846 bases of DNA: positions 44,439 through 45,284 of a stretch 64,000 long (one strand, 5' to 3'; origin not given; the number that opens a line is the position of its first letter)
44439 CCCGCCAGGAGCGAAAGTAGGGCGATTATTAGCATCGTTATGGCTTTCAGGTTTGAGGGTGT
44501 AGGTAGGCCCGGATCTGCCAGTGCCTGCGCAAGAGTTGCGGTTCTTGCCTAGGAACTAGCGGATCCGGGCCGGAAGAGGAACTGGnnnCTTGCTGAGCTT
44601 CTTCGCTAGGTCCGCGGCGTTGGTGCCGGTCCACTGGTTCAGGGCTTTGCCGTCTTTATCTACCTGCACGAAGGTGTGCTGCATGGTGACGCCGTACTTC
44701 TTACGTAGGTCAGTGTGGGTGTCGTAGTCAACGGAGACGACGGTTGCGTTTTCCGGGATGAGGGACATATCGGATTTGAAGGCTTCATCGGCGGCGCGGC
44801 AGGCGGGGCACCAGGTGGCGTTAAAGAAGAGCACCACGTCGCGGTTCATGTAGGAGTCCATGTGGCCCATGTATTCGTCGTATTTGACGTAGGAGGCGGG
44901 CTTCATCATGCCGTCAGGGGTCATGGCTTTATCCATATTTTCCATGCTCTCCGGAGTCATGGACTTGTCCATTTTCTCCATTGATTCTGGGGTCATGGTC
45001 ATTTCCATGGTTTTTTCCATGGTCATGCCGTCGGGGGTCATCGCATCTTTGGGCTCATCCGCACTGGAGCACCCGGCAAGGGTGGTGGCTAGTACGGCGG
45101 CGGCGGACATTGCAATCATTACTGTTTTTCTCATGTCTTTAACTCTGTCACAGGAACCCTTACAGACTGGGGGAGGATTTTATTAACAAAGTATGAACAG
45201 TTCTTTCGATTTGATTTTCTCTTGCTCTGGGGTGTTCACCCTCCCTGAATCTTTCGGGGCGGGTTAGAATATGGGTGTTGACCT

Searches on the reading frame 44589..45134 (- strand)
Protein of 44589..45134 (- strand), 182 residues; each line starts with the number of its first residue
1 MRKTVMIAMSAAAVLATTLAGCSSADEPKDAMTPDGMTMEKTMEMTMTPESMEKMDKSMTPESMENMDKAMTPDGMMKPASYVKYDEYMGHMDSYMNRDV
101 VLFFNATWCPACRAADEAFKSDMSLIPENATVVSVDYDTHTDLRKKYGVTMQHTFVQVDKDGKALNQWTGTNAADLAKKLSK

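Call 67: search_protein_families(library=pfam, proteins=[window:44589-45134:-], max_evalue=0.00001)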
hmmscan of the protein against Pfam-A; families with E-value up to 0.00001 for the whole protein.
window:44589-45134:- (182 aa): 1 family
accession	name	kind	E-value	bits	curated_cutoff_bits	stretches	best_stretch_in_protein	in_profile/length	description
PF00085.26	Thioredoxin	-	1.4e-10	41.6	23.5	1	96-181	17-102/103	Thioredoxin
